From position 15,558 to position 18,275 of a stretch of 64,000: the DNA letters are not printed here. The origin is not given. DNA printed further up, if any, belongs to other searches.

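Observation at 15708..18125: Monohaem cytochrome domain fused in one polypeptide to a roughly 650-aa predicted beta-barrel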

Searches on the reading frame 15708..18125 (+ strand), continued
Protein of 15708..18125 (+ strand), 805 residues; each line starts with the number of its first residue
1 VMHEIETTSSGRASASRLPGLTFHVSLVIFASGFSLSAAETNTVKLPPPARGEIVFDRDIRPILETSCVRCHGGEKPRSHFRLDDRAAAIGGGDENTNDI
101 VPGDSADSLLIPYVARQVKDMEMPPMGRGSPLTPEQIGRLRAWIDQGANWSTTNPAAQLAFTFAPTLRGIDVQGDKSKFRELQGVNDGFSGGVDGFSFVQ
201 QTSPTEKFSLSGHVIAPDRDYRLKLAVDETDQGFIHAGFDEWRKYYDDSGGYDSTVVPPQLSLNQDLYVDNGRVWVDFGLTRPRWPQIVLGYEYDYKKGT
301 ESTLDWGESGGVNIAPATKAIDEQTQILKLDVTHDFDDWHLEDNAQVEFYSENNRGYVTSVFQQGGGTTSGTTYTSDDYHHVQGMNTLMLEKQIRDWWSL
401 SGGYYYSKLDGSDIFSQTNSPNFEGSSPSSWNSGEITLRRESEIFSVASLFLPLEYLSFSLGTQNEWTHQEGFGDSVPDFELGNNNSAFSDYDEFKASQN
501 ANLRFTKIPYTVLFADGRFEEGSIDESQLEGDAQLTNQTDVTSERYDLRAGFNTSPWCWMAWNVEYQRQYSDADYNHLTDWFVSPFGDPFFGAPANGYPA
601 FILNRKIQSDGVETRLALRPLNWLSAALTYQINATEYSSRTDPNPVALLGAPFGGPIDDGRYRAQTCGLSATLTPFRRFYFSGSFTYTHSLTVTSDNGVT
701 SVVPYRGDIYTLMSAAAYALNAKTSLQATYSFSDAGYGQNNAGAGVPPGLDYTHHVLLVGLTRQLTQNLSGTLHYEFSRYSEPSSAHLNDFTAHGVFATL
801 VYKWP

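Call 27: find_encoding_contigs(protein=P0070, flank=8000, max_places=3)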
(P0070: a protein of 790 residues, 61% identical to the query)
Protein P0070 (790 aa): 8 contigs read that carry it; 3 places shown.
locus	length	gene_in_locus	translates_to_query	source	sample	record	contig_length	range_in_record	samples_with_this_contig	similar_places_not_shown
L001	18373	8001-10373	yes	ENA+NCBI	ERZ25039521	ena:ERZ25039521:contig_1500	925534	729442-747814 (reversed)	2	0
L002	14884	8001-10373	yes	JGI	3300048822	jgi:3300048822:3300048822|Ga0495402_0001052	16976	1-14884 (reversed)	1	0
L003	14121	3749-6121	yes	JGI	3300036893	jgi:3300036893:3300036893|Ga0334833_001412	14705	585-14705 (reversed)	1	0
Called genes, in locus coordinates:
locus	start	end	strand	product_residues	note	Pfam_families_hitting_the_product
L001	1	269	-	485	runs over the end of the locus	PF02321:OEP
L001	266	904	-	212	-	PF13189:Cytidylate_kin2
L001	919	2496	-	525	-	PF06609:TRI12 (weak), PF00083:Sugar_tr, PF07690:MFS_1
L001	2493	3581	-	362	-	PF25917:BSH_RND, PF25919:BSH_CusB (weak), PF25876:HH_MFP_RND (faint), PF25881:HH_YBHG (weak), PF25954:Beta-barrel_RND_2, PF25963:Beta-barrel_AAEA (weak), PF25990:Beta-barrel_YknX (weak)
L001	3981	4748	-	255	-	PF11859:DUF3379 (faint)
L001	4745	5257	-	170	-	PF04542:Sigma70_r2, PF08281:Sigma70_r4_2, PF04545:Sigma70_r4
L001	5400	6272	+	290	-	PF00127:Copper-bind (weak), PF17957:Big_7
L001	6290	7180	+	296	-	PF11604:CusF_Ec, PF02630:SCO1-SenC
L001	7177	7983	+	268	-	PF13435:Cytochrome_C554 (faint), PF14522:Cytochrome_C7 (faint), PF14537:Cytochrom_c3_2 (faint), PF22113:Mtrc-MtrF_II-IV_dom (faint), PF09699:Paired_CXXCH_1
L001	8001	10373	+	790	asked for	PF07635:PSCyt1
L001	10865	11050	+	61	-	-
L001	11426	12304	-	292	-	PF13365:Trypsin_2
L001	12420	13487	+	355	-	PF00586:AIRS, PF02769:AIRS_C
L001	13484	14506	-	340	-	PF02322:Cyt_bd_oxida_II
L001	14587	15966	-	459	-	PF01654:Cyt_bd_oxida_I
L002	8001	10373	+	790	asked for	PF07635:PSCyt1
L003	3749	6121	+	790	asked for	PF07635:PSCyt1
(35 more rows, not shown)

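Call 30: search_solved_structures(query=A2, max_evalue=10, show_alignments=1)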
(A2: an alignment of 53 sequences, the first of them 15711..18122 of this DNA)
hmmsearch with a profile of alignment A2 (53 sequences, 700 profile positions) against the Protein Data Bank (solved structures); distinct sequences matched with E-value up to 10: 7.
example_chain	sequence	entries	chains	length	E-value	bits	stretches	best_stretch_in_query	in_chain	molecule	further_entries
9xlu_A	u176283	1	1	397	0.33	12.2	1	573-653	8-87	Cystathionine gamma-synthase homolog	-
6kgz_A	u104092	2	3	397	0.33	12.2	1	573-653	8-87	Cystathionine gamma-lyase | Cystathionine gamma lyase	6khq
7dvc_A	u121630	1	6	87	1.2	10.3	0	265-301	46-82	reDPBB_sym1 protein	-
7vwy_G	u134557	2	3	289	1.4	10.2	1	493-542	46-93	Right origin-binding protein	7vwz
1d5y_A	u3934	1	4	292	1.4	10.2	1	493-542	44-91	ROB TRANSCRIPTION FACTOR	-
6qv0_A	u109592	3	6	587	3.1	9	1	207-257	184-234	ABC transporter, ATP-binding protein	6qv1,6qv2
3qf4_A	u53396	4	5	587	3.1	9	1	207-257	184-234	ABC transporter, ATP-binding protein | ABC transporter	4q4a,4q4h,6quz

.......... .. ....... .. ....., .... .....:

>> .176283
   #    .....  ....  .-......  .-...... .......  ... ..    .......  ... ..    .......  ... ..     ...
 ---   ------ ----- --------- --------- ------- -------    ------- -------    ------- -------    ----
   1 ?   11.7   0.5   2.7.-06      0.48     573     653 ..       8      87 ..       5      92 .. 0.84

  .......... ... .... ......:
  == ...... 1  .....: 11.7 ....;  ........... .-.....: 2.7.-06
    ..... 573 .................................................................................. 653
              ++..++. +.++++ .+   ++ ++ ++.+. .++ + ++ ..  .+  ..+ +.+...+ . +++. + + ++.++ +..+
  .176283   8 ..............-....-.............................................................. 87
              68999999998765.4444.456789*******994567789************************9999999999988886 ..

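Call 32: find_related_loci(query=A3, collection=genome_contigs, flank=7000)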
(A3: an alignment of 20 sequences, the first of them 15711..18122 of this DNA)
Query A3 (804 aa) in genome_contigs; peptide patterns used: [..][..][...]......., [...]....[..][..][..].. (x = any residue, [..] = any of these).
600 stretches matched a pattern (row limit reached: there are more); 576 encode a relative of the query (tblastn E <= 1e-3); the best 80 are kept; 80 distinct loci.
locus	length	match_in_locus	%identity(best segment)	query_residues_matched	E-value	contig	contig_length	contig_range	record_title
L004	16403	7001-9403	76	1-804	0e+0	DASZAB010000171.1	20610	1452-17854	MAG TPA_asm: Verrucomicrobiia bacterium isolate SMAG_U6377 k141_446068, whole genome shotgun sequence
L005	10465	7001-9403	76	1-803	0e+0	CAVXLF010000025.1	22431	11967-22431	MAG: uncultured Verrucomicrobiae bacterium isolate MFD04780.bin.2.37 genome assembly, contig: contig_5484, whole genome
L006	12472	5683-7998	62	22-804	0e+0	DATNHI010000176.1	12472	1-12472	MAG TPA_asm: Verrucomicrobiia bacterium isolate SMAG_U11343 k141_426332, whole genome shotgun sequence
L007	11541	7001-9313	54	26-803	0e+0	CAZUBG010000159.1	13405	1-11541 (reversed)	MAG TPA_asm: uncultured Bifidobacteriaceae bacterium isolate binchicken_co3_517 genome assembly, contig: NODE_14923_leng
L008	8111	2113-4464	53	12-804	0e+0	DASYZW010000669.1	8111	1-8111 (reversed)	MAG TPA_asm: Verrucomicrobiia bacterium isolate SMAG_U6372 k141_626525, whole genome shotgun sequence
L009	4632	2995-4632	62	1-552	0e+0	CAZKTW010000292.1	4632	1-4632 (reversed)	MAG TPA_asm: uncultured Bifidobacteriaceae bacterium isolate binchicken_co54_354 genome assembly, contig: NODE_36025_len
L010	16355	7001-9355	45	24-803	0e+0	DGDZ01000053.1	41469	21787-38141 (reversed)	MAG TPA_asm: Verrucomicrobia subdivision 3 bacterium UBA3939 UBA3939_contig_8942, whole genome shotgun sequence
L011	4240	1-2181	49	75-803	0e+0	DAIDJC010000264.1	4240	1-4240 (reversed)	MAG TPA_asm: Limisphaerales bacterium isolate clean1975 NODE_264_length_4240_cov_3.804948, whole genome shotgun sequence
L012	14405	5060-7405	47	26-803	0e+0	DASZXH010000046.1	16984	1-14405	MAG TPA_asm: Verrucomicrobiia bacterium isolate SMAG_U6178 k141_830830, whole genome shotgun sequence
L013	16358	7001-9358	44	20-804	0e+0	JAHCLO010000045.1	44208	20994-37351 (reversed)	MAG: Verrucomicrobiia bacterium isolate TGS_VER2 VER2_45, whole genome shotgun sequence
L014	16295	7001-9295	45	36-804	0e+0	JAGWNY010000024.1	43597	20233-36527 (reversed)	MAG: Verrucomicrobiota bacterium isolate REEB243 contig-150_1290, whole genome shotgun sequence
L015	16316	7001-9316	45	28-804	0e+0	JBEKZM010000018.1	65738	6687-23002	MAG: Verrucomicrobiota bacterium isolate SPRUCE 6 SPRUCE_6_18, whole genome shotgun sequence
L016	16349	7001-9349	44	17-801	0e+0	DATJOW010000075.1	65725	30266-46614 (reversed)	MAG TPA_asm: Candidatus Acidoferrum sp. isolate SMAG_U14897 k141_4352165, whole genome shotgun sequence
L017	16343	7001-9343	43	33-799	0e+0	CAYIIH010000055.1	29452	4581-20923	MAG TPA_asm: uncultured Verrucomicrobiota bacterium isolate ERP119705_co20_532 genome assembly, contig: NODE_1407_length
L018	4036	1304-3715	42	37-804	0e+0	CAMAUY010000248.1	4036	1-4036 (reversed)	MAG: Akkermansia muciniphila isolate AH-24oct19-145 genome assembly, contig: AH-24oct19-C59775, whole genome shotgun seq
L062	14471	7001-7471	49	30-188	5e-35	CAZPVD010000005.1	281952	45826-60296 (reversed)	MAG TPA_asm: uncultured Verrucomicrobiota bacterium isolate binchicken_co185_72 genome assembly, contig: NODE_37_length_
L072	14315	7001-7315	57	44-149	1e-29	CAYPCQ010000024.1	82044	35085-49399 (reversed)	MAG TPA_asm: uncultured Verrucomicrobiota bacterium isolate SRP272421_co1_717 genome assembly, contig: NODE_365_length_8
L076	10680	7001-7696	49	37-174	4e-29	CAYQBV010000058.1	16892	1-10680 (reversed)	MAG TPA_asm: uncultured Chthoniobacter sp. isolate binchicken_co186_59 genome assembly, contig: NODE_4162_length_16892_c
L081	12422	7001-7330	55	38-149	1e-28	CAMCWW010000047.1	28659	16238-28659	MAG: Opitutus sp. GAS368 isolate MsH-01oct19-142 genome assembly, contig: MsH-01oct19-C2868, whole genome shotgun sequen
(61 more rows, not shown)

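Call 34: find_encoding_contigs(protein=P0132, flank=7000, max_places=2)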
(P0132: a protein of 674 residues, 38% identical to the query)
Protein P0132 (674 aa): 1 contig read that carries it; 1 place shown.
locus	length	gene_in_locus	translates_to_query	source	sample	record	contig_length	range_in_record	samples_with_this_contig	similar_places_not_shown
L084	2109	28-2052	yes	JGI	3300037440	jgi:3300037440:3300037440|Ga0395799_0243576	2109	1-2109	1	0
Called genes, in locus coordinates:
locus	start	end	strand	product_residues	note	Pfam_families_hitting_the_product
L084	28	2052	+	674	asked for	-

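Call 35: find_encoding_contigs(protein=P0187, flank=7000, max_places=2)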
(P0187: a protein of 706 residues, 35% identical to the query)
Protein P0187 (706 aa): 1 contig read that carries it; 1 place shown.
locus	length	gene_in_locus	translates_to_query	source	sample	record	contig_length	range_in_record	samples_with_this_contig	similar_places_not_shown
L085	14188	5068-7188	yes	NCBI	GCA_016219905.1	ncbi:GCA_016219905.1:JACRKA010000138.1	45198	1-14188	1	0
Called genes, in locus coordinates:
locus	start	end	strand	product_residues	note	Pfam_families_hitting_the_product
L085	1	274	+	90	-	PF02954:HTH_8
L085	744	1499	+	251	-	PF14537:Cytochrom_c3_2 (faint), PF14522:Cytochrome_C7 (faint), PF22113:Mtrc-MtrF_II-IV_dom (faint), PF09699:Paired_CXXCH_1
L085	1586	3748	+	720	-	PF13609:Porin_4 (weak)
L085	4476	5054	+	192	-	PF14522:Cytochrome_C7 (faint), PF22678:Cytochrom_c_NrfB-like (faint), PF14537:Cytochrom_c3_2 (faint), PF09699:Paired_CXXCH_1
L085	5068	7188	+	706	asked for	-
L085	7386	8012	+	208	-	PF07638:Sigma70_ECF (weak), PF04542:Sigma70_r2, PF08281:Sigma70_r4_2, PF04545:Sigma70_r4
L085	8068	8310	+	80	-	PF13490:zf-HC2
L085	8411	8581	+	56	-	PF19628:DUF6132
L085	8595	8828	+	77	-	PF11127:YgaP-like_TM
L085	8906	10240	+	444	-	PF02321:OEP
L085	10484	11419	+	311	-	PF25917:BSH_RND (faint), PF25973:BSH_CzcB, PF25954:Beta-barrel_RND_2, PF25967:RND-MFP_C (weak), PF25989:YknX_C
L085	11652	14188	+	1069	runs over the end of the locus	PF00873:ACR_tran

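Call 36: find_encoding_contigs(protein=P0195, flank=6000, max_places=2)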
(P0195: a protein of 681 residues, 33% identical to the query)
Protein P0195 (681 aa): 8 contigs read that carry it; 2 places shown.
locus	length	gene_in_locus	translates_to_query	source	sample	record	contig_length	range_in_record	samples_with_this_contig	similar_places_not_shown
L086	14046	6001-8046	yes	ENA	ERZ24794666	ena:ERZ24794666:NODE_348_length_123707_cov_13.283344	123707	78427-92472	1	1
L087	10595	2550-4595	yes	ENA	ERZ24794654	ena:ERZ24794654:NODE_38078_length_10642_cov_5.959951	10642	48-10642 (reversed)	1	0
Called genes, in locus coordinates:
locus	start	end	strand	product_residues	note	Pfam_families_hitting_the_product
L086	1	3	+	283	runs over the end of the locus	PF13237:Fer4_10 (faint), PF12797:Fer4_2 (faint), PF13183:Fer4_8 (weak), PF13534:Fer4_17 (weak)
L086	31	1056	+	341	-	PF17179:Fer4_22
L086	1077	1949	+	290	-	PF00175:NAD_binding_1, PF10418:DHODB_Fe-S_bind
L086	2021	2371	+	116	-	-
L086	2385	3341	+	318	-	PF00571:CBS, PF13581:HATPase_c_2, PF02518:HATPase_c (weak)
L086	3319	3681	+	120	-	-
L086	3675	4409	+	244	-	PF02811:PHP, PF13263:PHP_C (weak)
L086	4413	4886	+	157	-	PF02518:HATPase_c, PF13589:HATPase_c_3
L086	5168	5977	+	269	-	PF14537:Cytochrom_c3_2 (faint), PF22113:Mtrc-MtrF_II-IV_dom (faint), PF09699:Paired_CXXCH_1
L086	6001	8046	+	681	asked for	-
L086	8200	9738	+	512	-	PF03264:Cytochrom_NNT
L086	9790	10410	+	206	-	PF14522:Cytochrome_C7 (faint), PF09699:Paired_CXXCH_1 (faint), PF13435:Cytochrome_C554, PF22113:Mtrc-MtrF_II-IV_dom (faint)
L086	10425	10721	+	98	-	PF00745:GlutR_dimer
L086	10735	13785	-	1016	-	PF22907:Ams1-like_1st, PF01074:Glyco_hydro_38N, PF09261:Alpha-mann_mid, PF07748:Glyco_hydro_38C, PF17677:Glyco_hydro38C2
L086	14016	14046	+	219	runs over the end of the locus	-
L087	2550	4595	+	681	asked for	-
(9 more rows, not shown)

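Call 37: find_encoding_contigs(protein=P0173, flank=6000, max_places=2)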
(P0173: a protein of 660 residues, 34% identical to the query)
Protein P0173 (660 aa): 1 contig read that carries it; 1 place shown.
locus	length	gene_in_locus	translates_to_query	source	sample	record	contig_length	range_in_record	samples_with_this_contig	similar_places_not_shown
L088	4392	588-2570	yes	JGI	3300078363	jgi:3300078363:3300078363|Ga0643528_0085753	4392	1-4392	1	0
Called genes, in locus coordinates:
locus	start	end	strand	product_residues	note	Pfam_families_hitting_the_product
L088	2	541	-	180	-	?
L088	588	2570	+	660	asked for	-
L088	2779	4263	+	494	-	PF03264:Cytochrom_NNT, PF14522:Cytochrome_C7 (faint)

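Call 46: list_cluster_members(proteins=[P0001, P0187, P0195, P0167, P0201, P0209, P0214, P0232, P0269, P0188])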
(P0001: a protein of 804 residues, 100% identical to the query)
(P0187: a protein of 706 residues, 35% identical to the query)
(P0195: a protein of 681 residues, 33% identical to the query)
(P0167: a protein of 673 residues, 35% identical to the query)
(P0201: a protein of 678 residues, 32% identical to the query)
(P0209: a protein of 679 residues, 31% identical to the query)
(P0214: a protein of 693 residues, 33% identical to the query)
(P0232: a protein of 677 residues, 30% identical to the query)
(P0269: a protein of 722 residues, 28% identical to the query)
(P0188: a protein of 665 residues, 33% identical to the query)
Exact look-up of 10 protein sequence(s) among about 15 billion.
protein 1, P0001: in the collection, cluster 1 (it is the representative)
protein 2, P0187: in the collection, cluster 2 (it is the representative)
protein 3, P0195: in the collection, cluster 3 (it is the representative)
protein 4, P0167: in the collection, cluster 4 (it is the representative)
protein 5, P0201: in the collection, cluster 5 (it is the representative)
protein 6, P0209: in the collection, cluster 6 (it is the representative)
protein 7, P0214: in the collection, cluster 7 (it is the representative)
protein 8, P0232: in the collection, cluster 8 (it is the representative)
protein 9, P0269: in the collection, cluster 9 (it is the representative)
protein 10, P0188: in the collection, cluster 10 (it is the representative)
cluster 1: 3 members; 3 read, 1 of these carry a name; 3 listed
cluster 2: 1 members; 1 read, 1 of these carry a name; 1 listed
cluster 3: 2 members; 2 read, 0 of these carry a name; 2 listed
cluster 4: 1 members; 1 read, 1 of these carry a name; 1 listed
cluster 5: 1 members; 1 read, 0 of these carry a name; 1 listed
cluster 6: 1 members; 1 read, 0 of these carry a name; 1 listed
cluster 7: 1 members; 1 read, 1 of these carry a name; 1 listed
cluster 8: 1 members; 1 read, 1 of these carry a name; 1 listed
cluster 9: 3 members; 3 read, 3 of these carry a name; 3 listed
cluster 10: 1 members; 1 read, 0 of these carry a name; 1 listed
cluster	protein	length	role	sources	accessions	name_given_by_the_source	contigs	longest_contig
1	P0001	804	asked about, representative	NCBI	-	-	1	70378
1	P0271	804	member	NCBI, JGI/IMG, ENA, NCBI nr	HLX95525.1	MAG TPA: c-type cytochrome domain-containing protein [Verrucomicrobiae bacterium] | c-type cytochrome domain-containing protein [Verrucomicrobiae bacterium]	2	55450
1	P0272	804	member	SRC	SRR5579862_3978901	-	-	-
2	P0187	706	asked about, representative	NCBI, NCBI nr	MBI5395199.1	MAG: hypothetical protein HZA91_07895 [Verrucomicrobia bacterium] | hypothetical protein [Verrucomicrobiota bacterium]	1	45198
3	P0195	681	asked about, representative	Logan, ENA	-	-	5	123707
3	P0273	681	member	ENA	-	-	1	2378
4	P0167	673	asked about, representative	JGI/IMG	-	hypothetical protein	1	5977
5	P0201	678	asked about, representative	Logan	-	-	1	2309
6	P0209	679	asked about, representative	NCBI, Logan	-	-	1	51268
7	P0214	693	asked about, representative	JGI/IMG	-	hypothetical protein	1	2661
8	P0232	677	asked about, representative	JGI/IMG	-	opacity protein-like surface antigen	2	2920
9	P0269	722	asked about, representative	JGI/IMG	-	hypothetical protein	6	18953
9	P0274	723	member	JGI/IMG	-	hypothetical protein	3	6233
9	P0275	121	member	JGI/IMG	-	hypothetical protein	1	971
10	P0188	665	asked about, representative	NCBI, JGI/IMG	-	-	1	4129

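Call 53: search_protein_families(library=pfam, proteins=[P0187, P0195, P0209, P0232, P0269], max_evalue=1)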
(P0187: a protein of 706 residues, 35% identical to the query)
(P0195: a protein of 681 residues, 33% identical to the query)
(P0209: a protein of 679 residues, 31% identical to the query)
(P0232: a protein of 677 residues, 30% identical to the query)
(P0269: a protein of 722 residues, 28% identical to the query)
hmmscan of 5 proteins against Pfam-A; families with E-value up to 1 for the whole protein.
P0187 (706 aa): 1 family
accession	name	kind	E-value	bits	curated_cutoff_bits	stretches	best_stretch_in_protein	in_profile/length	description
PF10677.15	DUF2490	-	0.042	14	29.8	0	266-303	25-60/186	Protein of unknown function (DUF2490)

P0195 (681 aa): 3 families
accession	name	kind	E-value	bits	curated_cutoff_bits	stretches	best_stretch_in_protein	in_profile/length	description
PF10677.15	DUF2490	-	0.002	18.3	29.8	0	421-460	24-63/186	Protein of unknown function (DUF2490)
PF13609.12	Porin_4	-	0.0064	16.8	27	1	526-659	198-309/310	Gram-negative porin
PF13505.12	OMP_b-brl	-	0.45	11.1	28.7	0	620-678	121-172/175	Outer membrane protein beta-barrel domain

P0209 (679 aa): 1 family
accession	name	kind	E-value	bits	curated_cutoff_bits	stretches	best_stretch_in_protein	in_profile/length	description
PF18790.7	KfrB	-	0.081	13.4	25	1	449-480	14-45/54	KfrB Domain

P0232 (677 aa): 1 family
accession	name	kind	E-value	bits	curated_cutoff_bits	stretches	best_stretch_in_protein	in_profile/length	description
PF21371.2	Apc5_N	-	0.25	11.9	27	1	339-412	71-136/138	Anaphase-promoting complex subunit 5, N-terminal domain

P0269 (722 aa): 0 families
